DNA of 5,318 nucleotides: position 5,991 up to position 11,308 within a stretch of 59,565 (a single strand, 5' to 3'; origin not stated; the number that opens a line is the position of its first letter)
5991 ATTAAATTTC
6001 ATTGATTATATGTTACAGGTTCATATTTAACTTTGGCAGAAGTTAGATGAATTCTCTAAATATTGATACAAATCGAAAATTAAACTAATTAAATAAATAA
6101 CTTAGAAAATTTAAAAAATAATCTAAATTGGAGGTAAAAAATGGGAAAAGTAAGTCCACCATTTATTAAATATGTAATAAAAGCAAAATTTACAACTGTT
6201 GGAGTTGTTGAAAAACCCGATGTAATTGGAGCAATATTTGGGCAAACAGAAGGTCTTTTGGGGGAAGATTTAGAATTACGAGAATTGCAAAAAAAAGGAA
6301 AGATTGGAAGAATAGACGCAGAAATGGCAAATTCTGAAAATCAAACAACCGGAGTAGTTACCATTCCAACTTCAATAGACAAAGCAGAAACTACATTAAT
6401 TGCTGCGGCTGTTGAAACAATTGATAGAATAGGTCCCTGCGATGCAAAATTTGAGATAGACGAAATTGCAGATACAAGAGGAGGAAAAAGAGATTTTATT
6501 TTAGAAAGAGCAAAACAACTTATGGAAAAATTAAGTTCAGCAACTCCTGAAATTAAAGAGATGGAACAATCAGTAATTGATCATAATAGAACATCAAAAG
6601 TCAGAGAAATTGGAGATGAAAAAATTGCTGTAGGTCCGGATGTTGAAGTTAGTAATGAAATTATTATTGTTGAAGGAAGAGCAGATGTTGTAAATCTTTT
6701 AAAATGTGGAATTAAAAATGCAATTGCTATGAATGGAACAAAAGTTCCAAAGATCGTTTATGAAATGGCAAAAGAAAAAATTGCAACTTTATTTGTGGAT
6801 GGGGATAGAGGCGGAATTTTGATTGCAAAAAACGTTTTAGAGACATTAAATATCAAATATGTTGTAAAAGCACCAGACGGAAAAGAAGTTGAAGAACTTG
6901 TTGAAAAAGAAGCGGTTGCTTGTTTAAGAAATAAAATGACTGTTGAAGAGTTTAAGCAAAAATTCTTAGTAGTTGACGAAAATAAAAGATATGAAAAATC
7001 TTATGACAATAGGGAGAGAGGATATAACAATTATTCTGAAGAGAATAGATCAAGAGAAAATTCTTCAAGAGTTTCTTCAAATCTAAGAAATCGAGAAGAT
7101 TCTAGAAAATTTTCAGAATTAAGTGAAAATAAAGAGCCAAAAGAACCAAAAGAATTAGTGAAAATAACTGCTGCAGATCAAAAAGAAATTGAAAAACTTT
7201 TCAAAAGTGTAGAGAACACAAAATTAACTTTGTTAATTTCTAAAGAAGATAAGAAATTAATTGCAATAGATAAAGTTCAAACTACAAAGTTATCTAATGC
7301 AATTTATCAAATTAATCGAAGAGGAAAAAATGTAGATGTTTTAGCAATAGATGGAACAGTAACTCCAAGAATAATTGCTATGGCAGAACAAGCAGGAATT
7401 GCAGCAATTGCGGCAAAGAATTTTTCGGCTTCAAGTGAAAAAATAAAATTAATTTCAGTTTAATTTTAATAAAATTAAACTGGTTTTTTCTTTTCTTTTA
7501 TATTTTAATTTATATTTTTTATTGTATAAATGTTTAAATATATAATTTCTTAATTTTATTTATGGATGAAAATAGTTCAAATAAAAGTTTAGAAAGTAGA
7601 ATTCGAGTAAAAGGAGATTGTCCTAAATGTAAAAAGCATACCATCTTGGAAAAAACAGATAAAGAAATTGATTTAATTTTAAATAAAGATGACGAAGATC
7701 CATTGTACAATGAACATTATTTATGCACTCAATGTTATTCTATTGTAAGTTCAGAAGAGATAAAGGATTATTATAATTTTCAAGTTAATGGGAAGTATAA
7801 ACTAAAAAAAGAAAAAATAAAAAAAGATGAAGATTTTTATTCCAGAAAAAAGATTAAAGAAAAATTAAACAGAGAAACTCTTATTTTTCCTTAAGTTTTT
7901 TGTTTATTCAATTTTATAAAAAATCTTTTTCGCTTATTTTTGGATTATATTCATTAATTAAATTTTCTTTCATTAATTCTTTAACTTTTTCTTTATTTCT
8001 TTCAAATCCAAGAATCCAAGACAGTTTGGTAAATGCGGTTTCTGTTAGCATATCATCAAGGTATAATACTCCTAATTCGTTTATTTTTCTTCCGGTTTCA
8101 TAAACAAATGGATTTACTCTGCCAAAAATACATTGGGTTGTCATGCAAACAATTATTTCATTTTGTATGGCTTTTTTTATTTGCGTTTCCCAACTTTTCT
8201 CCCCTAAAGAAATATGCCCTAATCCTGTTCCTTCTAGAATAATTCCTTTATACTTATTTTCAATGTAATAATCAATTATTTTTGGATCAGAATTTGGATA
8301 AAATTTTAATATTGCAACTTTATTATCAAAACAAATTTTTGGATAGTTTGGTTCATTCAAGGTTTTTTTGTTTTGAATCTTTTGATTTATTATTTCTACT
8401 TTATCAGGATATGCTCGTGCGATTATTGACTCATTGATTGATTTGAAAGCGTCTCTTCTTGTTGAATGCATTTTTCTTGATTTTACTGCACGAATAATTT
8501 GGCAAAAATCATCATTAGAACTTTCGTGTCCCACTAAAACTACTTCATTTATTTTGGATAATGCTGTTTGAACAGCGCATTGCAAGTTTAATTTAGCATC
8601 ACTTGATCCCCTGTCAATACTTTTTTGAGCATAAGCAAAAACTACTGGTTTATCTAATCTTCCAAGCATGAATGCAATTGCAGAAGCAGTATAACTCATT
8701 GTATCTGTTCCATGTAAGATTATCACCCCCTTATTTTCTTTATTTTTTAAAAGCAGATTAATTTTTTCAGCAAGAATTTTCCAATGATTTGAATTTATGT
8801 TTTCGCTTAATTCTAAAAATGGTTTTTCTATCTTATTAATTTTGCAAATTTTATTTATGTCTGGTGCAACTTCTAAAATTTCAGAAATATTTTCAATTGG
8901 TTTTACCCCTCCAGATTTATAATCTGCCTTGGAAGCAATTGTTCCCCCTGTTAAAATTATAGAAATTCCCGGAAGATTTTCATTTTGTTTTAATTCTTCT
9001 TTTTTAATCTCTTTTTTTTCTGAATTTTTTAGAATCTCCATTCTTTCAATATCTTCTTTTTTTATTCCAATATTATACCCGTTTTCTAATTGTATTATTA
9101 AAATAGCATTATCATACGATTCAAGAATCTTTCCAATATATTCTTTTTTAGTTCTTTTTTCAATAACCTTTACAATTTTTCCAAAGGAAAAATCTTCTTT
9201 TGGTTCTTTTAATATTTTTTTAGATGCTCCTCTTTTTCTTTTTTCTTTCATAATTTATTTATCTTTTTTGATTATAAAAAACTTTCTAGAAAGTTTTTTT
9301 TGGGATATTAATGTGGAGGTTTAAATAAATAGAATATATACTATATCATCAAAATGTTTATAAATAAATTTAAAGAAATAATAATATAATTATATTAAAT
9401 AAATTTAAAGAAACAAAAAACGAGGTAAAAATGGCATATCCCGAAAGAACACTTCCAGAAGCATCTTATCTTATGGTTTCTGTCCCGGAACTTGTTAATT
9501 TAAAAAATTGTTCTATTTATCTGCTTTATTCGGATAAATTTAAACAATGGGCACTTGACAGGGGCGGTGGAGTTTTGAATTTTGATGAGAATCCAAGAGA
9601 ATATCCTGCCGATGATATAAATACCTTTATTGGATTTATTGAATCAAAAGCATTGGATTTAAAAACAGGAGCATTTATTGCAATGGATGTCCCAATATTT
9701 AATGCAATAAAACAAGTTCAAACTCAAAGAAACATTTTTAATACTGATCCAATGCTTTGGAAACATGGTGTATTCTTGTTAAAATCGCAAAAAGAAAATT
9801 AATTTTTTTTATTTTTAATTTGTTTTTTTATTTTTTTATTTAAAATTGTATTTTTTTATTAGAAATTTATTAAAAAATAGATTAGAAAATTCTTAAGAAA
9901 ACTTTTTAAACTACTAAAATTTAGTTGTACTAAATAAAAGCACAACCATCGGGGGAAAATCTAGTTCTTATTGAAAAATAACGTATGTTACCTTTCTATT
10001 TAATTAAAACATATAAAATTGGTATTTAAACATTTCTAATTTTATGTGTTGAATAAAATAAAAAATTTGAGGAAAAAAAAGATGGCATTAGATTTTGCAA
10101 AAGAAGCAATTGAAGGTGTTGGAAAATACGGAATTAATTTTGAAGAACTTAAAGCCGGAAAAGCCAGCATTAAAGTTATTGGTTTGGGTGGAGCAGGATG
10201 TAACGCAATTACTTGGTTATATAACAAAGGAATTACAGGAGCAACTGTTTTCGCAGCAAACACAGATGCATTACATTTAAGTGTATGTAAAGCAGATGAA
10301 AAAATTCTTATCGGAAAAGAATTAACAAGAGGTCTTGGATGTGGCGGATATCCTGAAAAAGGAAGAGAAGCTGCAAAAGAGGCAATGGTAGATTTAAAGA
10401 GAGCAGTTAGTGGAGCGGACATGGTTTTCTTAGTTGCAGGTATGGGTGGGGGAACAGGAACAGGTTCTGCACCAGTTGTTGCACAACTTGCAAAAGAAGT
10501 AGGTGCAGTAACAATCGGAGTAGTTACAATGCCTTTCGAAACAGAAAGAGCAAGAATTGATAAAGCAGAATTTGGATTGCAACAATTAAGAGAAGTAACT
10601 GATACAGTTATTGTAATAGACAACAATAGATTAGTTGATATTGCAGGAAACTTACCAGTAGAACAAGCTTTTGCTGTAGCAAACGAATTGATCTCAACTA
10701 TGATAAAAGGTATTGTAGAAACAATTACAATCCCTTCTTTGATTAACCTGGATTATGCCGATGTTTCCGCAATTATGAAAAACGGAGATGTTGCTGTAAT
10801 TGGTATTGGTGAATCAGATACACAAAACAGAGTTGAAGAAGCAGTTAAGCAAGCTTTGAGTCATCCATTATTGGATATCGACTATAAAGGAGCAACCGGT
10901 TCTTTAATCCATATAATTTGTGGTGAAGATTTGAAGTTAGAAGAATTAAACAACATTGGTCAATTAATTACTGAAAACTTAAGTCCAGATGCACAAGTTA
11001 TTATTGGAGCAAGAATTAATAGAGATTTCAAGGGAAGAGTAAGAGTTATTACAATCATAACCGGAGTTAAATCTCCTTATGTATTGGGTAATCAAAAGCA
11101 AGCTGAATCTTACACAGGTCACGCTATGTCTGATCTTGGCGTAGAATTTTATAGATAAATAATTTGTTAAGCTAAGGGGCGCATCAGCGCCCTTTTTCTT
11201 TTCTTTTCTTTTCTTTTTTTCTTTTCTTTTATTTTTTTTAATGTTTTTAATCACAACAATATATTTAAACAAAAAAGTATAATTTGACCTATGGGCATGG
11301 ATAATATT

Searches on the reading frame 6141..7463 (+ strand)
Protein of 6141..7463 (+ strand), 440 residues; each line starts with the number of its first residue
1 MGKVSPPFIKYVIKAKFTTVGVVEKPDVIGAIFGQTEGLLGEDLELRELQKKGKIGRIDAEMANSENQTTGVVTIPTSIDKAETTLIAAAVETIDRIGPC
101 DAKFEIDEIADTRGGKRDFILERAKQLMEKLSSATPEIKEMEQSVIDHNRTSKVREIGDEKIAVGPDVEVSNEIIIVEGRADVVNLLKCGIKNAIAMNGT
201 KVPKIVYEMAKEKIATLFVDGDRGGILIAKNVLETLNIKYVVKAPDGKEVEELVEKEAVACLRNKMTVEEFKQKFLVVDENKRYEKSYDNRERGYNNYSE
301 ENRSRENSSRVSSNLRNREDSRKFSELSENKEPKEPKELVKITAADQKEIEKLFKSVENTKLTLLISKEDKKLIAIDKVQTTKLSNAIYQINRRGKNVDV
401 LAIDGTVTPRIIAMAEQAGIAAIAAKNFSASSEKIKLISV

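Call 31: search_protein_families(library=pfam, proteins=[window:6141-7463:+], max_evalue=0.0001)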
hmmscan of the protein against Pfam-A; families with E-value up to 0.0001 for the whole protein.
window:6141-7463:+ (440 aa): 3 families
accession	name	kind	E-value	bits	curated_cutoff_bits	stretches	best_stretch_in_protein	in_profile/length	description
PF13662.12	Toprim_4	-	5.8e-09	36.5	25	1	172-236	1-74/85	Toprim domain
PF13155.12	Toprim_2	-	3.1e-07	31.1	22.1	1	175-252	1-86/88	Toprim-like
PF01751.28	Toprim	-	1.3e-05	25.7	23.1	1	173-241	1-84/96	Toprim domain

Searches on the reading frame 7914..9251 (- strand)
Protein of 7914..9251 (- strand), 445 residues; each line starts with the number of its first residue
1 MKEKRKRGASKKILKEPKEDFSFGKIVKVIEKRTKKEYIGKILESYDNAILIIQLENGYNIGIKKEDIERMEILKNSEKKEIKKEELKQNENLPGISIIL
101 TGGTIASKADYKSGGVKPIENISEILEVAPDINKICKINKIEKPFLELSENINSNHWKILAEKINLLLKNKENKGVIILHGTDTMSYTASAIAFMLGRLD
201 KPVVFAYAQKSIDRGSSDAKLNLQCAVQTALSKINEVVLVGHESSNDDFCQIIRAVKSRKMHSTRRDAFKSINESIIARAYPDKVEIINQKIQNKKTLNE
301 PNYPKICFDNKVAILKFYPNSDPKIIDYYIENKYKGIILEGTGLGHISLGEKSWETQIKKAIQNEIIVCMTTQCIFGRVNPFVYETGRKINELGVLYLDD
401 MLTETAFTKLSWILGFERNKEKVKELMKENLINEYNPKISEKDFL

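Call 31: search_protein_families(library=pfam, proteins=[window:7914-9251:-], max_evalue=0.0001)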
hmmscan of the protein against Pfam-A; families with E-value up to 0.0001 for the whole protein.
window:7914-9251:- (445 aa): 3 families
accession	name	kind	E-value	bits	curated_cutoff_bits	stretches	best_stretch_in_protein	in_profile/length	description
PF00710.25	Asparaginase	-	5.9e-50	169.9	22.5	1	96-291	2-191/193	Asparaginase, N-terminal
PF17763.6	Asparaginase_C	-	5.6e-30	104.1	34.6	1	311-427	1-114/114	Glutaminase/Asparaginase C-terminal domain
PF18195.6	GatD_N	-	1.6e-08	34.2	25.7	1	23-74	3-54/54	GatD N-terminal domain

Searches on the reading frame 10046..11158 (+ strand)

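Call 31: search_protein_families(library=pfam, proteins=[window:10046-11158:+], max_evalue=0.0001)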
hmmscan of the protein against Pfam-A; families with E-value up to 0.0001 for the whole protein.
window:10046-11158:+ (370 aa): 2 families
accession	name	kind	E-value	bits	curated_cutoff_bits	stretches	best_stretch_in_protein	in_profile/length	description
PF00091.31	Tubulin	-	4.9e-47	161.1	33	1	41-200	1-189/190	Tubulin/FtsZ family, GTPase domain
PF12327.13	FtsZ_C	-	4.7e-32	110.6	27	1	249-342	2-95/95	FtsZ family, C-terminal domain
